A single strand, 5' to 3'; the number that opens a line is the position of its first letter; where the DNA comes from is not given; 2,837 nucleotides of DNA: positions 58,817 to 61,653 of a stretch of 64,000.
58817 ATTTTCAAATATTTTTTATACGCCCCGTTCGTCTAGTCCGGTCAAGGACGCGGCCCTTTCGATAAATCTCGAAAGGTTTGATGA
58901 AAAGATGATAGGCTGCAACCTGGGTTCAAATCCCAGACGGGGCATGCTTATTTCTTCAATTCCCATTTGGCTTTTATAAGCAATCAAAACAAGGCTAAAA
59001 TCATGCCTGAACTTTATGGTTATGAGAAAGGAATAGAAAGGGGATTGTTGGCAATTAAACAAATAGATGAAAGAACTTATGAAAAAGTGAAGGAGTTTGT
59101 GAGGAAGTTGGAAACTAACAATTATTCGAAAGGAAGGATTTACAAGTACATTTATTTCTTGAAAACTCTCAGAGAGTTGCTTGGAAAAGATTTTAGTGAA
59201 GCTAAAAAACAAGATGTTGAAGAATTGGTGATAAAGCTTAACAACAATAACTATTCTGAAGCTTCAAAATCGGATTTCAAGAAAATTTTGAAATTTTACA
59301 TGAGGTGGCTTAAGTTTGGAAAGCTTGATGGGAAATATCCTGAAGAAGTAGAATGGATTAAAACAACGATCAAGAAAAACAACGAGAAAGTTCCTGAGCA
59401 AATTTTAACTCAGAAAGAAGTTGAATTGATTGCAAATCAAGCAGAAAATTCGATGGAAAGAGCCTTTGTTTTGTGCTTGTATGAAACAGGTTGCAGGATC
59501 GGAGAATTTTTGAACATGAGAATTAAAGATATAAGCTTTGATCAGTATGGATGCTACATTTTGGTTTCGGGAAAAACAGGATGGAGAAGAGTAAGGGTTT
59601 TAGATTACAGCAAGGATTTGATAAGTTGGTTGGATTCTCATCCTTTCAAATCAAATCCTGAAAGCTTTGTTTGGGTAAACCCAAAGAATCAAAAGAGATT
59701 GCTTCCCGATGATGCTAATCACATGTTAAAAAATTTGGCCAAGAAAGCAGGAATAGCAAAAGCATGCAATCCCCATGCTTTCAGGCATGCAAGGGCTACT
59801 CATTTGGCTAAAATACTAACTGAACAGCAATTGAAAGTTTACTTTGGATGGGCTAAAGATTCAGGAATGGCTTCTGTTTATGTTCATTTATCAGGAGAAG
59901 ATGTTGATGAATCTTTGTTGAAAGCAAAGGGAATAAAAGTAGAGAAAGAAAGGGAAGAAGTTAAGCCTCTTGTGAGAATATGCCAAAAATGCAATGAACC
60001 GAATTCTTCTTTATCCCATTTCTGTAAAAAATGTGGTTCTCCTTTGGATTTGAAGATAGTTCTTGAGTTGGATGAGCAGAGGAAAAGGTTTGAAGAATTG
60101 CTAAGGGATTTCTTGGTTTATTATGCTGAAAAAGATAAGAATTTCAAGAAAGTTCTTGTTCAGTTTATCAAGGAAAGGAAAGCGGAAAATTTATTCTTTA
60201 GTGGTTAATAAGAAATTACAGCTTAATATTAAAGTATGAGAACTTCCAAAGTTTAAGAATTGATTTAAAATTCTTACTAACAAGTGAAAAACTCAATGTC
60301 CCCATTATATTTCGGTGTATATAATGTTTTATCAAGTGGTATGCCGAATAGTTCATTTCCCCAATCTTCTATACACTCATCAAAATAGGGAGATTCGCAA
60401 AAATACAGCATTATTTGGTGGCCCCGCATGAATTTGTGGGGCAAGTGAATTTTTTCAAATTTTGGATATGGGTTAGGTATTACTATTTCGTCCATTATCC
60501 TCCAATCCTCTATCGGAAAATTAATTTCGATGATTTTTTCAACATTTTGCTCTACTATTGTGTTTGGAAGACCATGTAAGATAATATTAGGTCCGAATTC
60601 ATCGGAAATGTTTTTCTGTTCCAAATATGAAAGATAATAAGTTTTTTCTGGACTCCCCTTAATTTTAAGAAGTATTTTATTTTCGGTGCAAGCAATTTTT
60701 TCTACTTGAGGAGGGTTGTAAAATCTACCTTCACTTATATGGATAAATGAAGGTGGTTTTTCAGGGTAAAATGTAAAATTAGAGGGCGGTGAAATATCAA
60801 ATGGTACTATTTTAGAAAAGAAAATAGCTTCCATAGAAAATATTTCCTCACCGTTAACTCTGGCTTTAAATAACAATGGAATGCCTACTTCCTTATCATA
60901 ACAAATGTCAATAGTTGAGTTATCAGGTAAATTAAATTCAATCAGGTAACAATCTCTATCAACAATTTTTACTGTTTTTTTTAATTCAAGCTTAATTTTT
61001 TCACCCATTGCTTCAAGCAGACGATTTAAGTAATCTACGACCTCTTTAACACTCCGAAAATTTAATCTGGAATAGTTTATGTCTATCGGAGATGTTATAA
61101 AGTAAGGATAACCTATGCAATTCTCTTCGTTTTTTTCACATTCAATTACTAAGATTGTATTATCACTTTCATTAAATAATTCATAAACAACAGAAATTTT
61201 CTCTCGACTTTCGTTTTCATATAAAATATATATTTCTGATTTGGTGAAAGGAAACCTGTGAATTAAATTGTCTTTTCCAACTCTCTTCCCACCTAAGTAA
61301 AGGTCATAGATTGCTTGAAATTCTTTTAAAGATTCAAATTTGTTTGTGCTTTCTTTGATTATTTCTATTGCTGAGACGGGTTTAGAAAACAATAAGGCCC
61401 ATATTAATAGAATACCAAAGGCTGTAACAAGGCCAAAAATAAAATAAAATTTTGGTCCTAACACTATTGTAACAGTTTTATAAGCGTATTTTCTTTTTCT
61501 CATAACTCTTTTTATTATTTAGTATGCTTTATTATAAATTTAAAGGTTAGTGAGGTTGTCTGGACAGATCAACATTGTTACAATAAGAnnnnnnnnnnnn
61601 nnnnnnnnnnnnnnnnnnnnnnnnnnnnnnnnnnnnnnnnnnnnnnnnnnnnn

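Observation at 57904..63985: tRNA-cluster integration hotspot with tandem elements at tRNA-Glu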

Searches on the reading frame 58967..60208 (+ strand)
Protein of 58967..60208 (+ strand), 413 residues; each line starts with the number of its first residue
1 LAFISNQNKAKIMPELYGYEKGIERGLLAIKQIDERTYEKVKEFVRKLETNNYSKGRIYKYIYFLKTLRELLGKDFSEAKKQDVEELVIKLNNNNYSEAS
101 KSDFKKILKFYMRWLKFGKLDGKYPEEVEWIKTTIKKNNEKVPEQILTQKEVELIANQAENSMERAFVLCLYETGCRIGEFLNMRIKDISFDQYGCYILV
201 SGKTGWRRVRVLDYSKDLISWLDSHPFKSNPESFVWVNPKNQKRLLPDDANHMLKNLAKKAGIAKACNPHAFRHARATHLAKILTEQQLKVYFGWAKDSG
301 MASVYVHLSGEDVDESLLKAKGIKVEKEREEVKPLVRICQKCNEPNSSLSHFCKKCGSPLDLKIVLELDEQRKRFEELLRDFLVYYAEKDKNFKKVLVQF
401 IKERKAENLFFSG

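Call 10: search_protein_families(library=pfam, proteins=[window:58967-60208:+], max_evalue=0.01)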
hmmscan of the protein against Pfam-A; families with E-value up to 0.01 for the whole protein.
window:58967-60208:+ (413 aa): 5 families
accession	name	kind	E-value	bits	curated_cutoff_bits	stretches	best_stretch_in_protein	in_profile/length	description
PF00589.27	Phage_integrase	-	4.3e-22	79.1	27.1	1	146-309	2-169/172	Phage integrase family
PF13495.12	Phage_int_SAM_4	-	1.1e-05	26.2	27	1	42-115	3-78/85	Phage integrase, N-terminal SAM-like domain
PF12773.13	DZR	-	0.00025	21.6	27.3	1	339-361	1-23/45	Double zinc ribbon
PF13240.11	Zn_Ribbon_1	-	0.00058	20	25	1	339-360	2-23/23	zinc-ribbon domain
PF10742.14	DUF2555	-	0.00092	19.5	25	0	74-99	2-27/55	Protein of unknown function (DUF2555)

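Call 46: find_related_loci(query=A1, collection=metagenome_contigs, flank=10000)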
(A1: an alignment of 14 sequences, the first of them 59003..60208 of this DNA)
Query A1 (401 aa) in metagenome_contigs; peptide patterns used: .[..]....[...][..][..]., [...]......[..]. (x = any residue, [..] = any of these).
600 stretches matched a pattern (row limit reached: there are more); 510 encode a relative of the query (tblastn E <= 1e-3); the best 80 are kept; 80 distinct loci.
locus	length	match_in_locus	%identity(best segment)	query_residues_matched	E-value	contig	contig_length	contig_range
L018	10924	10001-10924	100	1-308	0e+0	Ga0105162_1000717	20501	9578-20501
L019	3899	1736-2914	58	1-399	7e-148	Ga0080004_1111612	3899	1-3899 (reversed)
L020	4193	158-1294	51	21-398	3e-117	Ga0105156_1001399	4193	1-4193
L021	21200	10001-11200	48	3-401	1e-124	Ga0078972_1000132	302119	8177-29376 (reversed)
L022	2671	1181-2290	46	3-371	9e-107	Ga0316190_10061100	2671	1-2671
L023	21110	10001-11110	44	3-371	9e-101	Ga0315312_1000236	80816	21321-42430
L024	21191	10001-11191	43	3-398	1e-100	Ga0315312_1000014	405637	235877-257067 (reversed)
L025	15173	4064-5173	44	3-371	9e-101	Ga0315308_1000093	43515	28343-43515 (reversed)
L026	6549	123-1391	42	3-398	1e-99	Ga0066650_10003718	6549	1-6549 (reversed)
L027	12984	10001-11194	45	1-396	5e-115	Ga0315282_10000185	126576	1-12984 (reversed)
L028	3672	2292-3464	42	3-398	3e-99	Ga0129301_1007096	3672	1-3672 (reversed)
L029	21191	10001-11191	41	3-398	2e-97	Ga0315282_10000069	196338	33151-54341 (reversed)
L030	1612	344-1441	43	3-367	3e-104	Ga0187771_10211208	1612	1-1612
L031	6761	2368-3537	43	1-391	1e-96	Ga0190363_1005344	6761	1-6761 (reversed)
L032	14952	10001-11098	43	3-367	2e-96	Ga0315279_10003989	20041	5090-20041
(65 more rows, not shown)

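Call 47: find_related_loci(query=A1, collection=viral_contigs, flank=10000)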
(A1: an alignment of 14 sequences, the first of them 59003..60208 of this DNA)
Query A1 (401 aa) in viral_contigs; peptide patterns used: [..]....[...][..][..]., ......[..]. (x = any residue, [..] = any of these).
509 stretches matched a pattern; 6 encode a relative of the query (tblastn E <= 1e-3); 6 distinct loci.
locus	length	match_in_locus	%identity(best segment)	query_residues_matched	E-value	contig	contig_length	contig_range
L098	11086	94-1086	35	29-363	2e-65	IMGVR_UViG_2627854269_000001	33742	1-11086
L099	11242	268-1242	36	20-344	3e-62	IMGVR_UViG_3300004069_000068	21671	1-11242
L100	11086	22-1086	35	11-363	7e-70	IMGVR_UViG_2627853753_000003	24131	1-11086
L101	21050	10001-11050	30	19-369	3e-53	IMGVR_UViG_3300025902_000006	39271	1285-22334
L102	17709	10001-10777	37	29-306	7e-48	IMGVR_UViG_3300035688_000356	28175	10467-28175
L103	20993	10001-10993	30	19-348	6e-46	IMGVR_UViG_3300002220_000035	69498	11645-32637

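Call 57: search_protein_families(library=phrogs, proteins=[window:59003-60208:+], max_evalue=0.01)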
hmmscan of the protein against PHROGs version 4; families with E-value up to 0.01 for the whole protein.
window:59003-60208:+ (401 aa): 3 families
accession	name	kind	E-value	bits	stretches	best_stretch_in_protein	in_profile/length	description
phrog_1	-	integration and excision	2.9e-29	103.8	1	20-325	160-461/611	integrase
phrog_216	-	integration and excision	1.5e-23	84.3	1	90-312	16-240/301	integrase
phrog_13558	-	unknown function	0.00098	20.1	1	313-353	18-57/69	-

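Call 64: search_solved_structures(query=window:59003-60208:+, max_evalue=0.001)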
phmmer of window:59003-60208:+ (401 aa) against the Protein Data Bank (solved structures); distinct sequences matched with E-value up to 0.001: 5.
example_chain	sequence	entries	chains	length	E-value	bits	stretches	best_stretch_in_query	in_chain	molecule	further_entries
4a8e_A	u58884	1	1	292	1.2e-22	83.9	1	23-311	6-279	PROBABLE TYROSINE RECOMBINASE XERC-LIKE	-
5hxy_A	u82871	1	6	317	3.8e-11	46.1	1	25-297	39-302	Tyrosine recombinase XerA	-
1a0p_A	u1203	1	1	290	1.5e-08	37.5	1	142-299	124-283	SITE-SPECIFIC RECOMBINASE XERD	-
5dcf_A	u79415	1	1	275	4.7e-08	35.9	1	146-299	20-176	Tyrosine recombinase XerD,DNA translocase FtsK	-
2a3v_A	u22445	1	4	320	9.4e-06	28.3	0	128-204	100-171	site-specific recombinase IntI4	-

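Call 65: search_protein_families(library=ncbifam, proteins=[window:59003-60208:+], max_evalue=0.01)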
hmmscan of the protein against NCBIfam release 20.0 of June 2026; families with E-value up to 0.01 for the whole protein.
window:59003-60208:+ (401 aa): 11 families
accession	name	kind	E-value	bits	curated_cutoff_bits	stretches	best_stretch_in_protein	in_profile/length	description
NF040815.2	recomb_XerA_Arch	equivalog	7.3e-33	114.2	220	1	31-270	2-228/263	site-specific tyrosine recombinase/integron integrase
TIGR02224.1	recomb_XerC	equivalog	2.5e-23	82.9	335.15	1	31-268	2-249/295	tyrosine recombinase XerC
TIGR02225.1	recomb_XerD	equivalog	3.5e-22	79.1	329.6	1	32-269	3-247/290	site-specific tyrosine recombinase XerD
NF001399.0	PRK00283.1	subfamily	3.7e-20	72.4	279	1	27-269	7-256/300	tyrosine recombinase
TIGR02249.1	integrase_gron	subfamily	2.5e-17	63.2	265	2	30-210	3-173/315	integron integrase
NF002331.0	PRK01287.1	subfamily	1.4e-10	40.7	371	1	79-268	90-284/365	site-specific tyrosine recombinase XerC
NF011946.0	PRK15417.1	equivalog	1.7e-09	37.3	435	1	114-200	96-180/337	integron integrase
NF003462.0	PRK05084.1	equivalog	2.1e-06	26.7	267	1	152-305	197-353/360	tyrosine recombinase XerS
NF007370.0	PRK09870.1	subfamily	6.4e-05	22.7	221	1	125-274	3-157/200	tyrosine-type DNA invertase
NF007371.0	PRK09871.1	subfamily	0.00041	19.9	222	1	135-277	7-155/198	tyrosine-type DNA invertase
NF003161.0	PRK04136.1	equivalog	0.0035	16.8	54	1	324-346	14-36/49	50S ribosomal protein L40e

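Call 67: find_encoding_contigs(protein=window:59003-60208:+, flank=10000, max_places=10)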
Protein window:59003-60208:+ (401 aa): no gene with exactly this product is on record in the collection.

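Call 83: search_dna_similar(query=window:59003-60208:+, collection=phages, mode=protein, max_rows=12)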
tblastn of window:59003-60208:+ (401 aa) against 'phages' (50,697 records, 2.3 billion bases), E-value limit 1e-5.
Records with a match: 45; places in all: 45; records where one place covers at least 80% of the query: 3.
Best place of each record, by identity: <60% 45.
By first word of the organism name: Bacteriophage 12; Listeria 8; Halorubrum 5; Thermus 4; Salmonella 2; Acinetobacter 2; Staphylococcus 2; Pleomorphic 1; Caudoviricetes 1; Geoglobus 1; and 7 more.
By host as written in the record: - 17; Listeria monocytogenes 8; Thermus thermophilus HB8 3; Halorubrum sp. 2; Archaeoglobus sp. JdFR-37 1; Methanomicrobiales 1; Geoglobus acetivorans strain SBH6 1; Halorubrum coriense 1; and 11 more.
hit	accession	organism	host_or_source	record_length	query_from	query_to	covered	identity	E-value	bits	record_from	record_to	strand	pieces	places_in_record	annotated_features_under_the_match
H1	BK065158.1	Pleomorphic virus ThalV2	Archaeoglobus sp. JdFR-37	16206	16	396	95%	31.2%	5e-53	195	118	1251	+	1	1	xerC: tyrosine recombinase XerC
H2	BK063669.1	Caudoviricetes sp. vir524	Methanomicrobiales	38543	18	379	90%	29.0%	1e-45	174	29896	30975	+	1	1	integrase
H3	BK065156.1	Geoglobus acetivorans pleomorphic virus 1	Geoglobus acetivorans strain SBH6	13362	16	371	89%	28.8%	4e-46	175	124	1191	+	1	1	integrase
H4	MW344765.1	Halorubrum virus Humcor1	Halorubrum coriense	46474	53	367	79%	26.2%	8e-23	106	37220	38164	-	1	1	int: integrase family protein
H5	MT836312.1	Bacteriophage sp.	human fecal samples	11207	27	318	73%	25.0%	3e-10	68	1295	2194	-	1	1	record has no annotation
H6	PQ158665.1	Thermus phage P23-45_stolb2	Thermus thermophilus HB8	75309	27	317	73%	24.7%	7e-6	54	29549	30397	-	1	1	recombinase | hypothetical protein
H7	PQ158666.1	Thermus phage P23-45_stolb3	Thermus thermophilus HB8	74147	27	305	70%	25.7%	4e-6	55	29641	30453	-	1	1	recombinase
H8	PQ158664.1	Thermus phage P23-45_stolb1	Thermus thermophilus HB8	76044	27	305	70%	25.3%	4e-6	55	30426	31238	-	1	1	recombinase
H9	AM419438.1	Halorubrum virus BJ1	hypersaline lake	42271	53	353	75%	23.1%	7e-20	98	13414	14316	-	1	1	hypothetical protein (x2)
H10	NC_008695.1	Halorubrum virus BJ1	hypersaline lake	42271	53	353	75%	23.1%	7e-20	98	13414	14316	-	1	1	hypothetical protein | tyrosine-type recombinase/integrase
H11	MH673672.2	Thermus phage phiFa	Thermus thermophilus HB27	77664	58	338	70%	23.7%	6e-8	61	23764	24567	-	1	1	XerD-like integrase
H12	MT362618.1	Microcystis phage MaeS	Microcystis aeruginosa FACHB-942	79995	29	268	60%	27.6%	1e-8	63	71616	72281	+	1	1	hypothetical protein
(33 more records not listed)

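Call 84: search_dna_similar(query=window:59003-60208:+, collection=plasmids, mode=protein, max_rows=12)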
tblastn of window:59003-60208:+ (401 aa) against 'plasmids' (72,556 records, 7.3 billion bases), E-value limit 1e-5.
Records with a match: 230; places in all: 255; records where one place covers at least 80% of the query: 8.
Best place of each record, by identity: <60% 230.
By first word of the organism name: Bacillus 78; Clostridium 19; Staphylococcus 19; Enterococcus 9; Priestia 7; Halobacterium 6; Nostoc 6; Rhizobium 5; Cytobacillus 5; Sinorhizobium 4; and 53 more.
By predicted mobility (MOB-suite, as given by PLSDB): non-mobilizable 166; conjugative 42; mobilizable 22.
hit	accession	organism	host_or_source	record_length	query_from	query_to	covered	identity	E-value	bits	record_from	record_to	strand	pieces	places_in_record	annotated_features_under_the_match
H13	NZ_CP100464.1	Salinigranum marinum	cell culture,Saline soil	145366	1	338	84%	32.8%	8e-46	176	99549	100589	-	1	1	tyrosine-type recombinase/integrase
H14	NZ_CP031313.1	Halobellus limi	Cell culture,Taibei marine solar ...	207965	1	325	81%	31.9%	5e-43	168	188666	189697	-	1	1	tyrosine-type recombinase/integrase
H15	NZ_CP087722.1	Halalkaliarchaeum sp. AArc-CO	Kulunda Steppe hypersaline lake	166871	1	304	73%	33.6%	1e-32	166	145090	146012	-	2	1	site-specific integrase | phage integrase N-terminal SAM-like domain-containing protein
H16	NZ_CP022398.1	Clostridium botulinum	soil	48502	33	386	88%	24.2%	7e-7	59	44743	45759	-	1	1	xerA: site-specific tyrosine recombinase/integron integrase | hypothetical protein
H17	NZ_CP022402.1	Clostridium botulinum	soil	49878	33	386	88%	24.2%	7e-7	59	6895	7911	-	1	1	xerA: site-specific tyrosine recombinase/integron integrase | hypothetical protein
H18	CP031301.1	Natrinema thermotolerans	Cell culture,Korean salt-fermented food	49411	7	346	85%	24.7%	3e-15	86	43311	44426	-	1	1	site-specific integrase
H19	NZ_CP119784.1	Haladaptatus sp. YSMS36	cell culture,sediment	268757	21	366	86%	23.9%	2e-17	92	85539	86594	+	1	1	tyrosine-type recombinase/integrase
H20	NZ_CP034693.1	Halorubrum sp. BOL3-1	-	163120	15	365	88%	23.4%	5e-16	88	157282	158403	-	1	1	site-specific integrase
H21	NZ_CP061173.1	Paenibacillus peoriae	cell culture,soil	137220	42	323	70%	28.5%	8e-6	56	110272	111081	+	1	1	site-specific tyrosine recombinase/integron integrase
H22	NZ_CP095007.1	Halococcus dombrowskii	Direct from delivered sample,Rock salt ...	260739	61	369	77%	26.0%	1e-11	74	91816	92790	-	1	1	site-specific integrase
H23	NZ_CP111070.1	Chondrinema litorale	Seaweed,red alga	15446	19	302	71%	26.6%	1e-10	71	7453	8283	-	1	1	site-specific integrase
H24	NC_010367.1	Halobacterium salinarum NRC-34001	-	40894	60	367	77%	23.9%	8e-8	62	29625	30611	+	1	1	site-specific integrase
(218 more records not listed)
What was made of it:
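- Closest known: Integrases of archaeal pleomorphic-virus proviruses. Same: These are the closest annotated mobile-element integrases: 29-33% identity over 81-95% of the protein (calls 83, 84).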

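Call 93: search_protein_families(library=phrogs, proteins=[L020:2974-3726:+, L020:2292-2543:+, L020:1823-2233:-, L020:2592-2993:+], max_evalue=0.01)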
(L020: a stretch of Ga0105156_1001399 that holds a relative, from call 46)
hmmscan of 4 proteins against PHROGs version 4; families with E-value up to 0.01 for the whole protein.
L020:2974-3726:+ (250 aa): 19 families
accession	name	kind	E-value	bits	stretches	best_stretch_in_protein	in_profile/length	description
phrog_4715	-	DNA, RNA and nucleotide metabolism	2.6e-25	89.9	1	7-220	133-366/630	ParB-like partition protein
phrog_6218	-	DNA, RNA and nucleotide metabolism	4.2e-18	66.8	1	46-195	28-179/506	ParB-like partition protein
phrog_3264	-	DNA, RNA and nucleotide metabolism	8.1e-18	66.1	1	6-201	34-224/337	ParB-like partition protein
phrog_1033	-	DNA, RNA and nucleotide metabolism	1.7e-17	65.3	1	23-188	35-206/334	ParB-like partition protein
phrog_3951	-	unknown function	3.1e-12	47.6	1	8-161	5-167/301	-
phrog_2159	-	DNA, RNA and nucleotide metabolism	5.1e-10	40.2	1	21-222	61-269/365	ParB-like partition protein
phrog_7783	-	unknown function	7e-09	35.9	1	49-206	31-191/634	-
phrog_21315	-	unknown function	7.4e-08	32.8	1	39-194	26-169/415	-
phrog_498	-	other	1.2e-07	31.6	1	5-144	19-164/633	DNA methyltransferase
phrog_18726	-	unknown function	2e-07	31.1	1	109-197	125-212/572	-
phrog_12047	-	DNA, RNA and nucleotide metabolism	2.1e-07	31.8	1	24-125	3-100/301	ParB-like partition nuclease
phrog_723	-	DNA, RNA and nucleotide metabolism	6.7e-07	30.3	1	23-206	10-205/223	ParB-like partition protein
phrog_620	-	DNA, RNA and nucleotide metabolism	2.6e-06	28.7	1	16-133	4-117/217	ParB-like partition protein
phrog_8947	-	unknown function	2.6e-06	28.2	1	27-100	19-86/219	-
phrog_27360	-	unknown function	8.3e-06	26.3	1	42-138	28-131/312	-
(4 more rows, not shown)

L020:2292-2543:+ (83 aa): 1 family
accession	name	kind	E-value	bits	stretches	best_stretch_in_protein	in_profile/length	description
phrog_4113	-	unknown function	0.0058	17.5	1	7-51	9-53/64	-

L020:1823-2233:- (136 aa): 0 families

L020:2592-2993:+ (133 aa): 0 families

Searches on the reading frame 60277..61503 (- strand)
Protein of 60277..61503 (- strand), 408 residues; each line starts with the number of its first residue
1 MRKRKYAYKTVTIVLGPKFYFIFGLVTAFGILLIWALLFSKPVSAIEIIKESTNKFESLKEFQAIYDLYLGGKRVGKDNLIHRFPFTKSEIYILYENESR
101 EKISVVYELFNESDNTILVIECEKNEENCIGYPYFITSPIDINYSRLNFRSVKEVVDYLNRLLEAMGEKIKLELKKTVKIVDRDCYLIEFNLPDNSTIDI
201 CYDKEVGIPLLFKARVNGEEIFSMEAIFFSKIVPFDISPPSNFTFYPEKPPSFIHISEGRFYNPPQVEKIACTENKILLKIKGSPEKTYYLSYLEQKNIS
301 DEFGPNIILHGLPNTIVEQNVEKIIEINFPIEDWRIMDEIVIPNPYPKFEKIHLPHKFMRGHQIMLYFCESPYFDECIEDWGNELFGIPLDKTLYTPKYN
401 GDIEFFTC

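Call 10: search_protein_families(library=pfam, proteins=[window:60277-61503:-], max_evalue=0.01)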
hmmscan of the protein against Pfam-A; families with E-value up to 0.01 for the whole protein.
window:60277-61503:- (408 aa): 1 family
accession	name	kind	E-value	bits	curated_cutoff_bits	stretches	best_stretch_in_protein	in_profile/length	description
PF24015.1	DUF7329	-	0.00015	21.7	27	1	44-128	106-187/242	Family of unknown function (DUF7329)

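Call 57: search_protein_families(library=phrogs, proteins=[window:60277-61503:-], max_evalue=0.01)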
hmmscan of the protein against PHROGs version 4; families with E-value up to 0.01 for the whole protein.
window:60277-61503:- (408 aa): 1 family
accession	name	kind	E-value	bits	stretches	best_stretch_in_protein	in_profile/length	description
phrog_2721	-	unknown function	0.0012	19.3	1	49-125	112-187/247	-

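Call 65: search_protein_families(library=ncbifam, proteins=[window:60277-61503:-], max_evalue=0.01)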
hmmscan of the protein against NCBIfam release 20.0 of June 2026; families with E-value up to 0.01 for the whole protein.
window:60277-61503:- (408 aa): 0 families

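Call 71: find_homologous_proteins(query=window:60277-61503:-, max_evalue=0.001)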
Query window:60277-61503:- (408 aa): 1 proteins with E <= 0.001 among 3317 candidates.
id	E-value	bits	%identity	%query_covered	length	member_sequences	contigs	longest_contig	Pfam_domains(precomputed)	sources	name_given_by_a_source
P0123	5.4e-275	930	100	100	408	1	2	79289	-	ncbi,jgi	ncbi:MAG: hypothetical protein QW228_03020 [Candidatus Aenigmatarchaeota archaeon]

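Call 93: search_protein_families(library=phrogs, proteins=[P0124], max_evalue=0.01)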
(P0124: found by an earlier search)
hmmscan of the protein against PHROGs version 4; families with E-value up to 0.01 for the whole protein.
P0124 (285 aa): 9 families
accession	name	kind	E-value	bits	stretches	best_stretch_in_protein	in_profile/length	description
phrog_5484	-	DNA, RNA and nucleotide metabolism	6.7e-11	43.2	1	5-153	15-176/239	DnaA-like replication initiation protein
phrog_1675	-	head and packaging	0.00036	21.1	1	72-136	81-146/353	morphogenesis (protein I of M13)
phrog_11254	-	DNA, RNA and nucleotide metabolism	0.00046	20.7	1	20-118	87-191/293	DnaA-like replication initiation protein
phrog_11271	-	head and packaging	0.0015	19.5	1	69-126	86-141/145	head morphogenesis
phrog_3277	-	DNA, RNA and nucleotide metabolism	0.0021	18.9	1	14-54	5-47/168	DnaC-like helicase loader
phrog_3787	-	unknown function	0.0025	18.2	0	98-174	106-179/242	-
phrog_197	-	moron, auxiliary metabolic gene and host takeover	0.0038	17.7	0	26-127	33-156/486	Zot-like toxin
phrog_1366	-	unknown function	0.0053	17.3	0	17-52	12-43/307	-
phrog_124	-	DNA, RNA and nucleotide metabolism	0.0089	16.4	0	12-41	36-65/382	Sak4-like ssDNA annealing protein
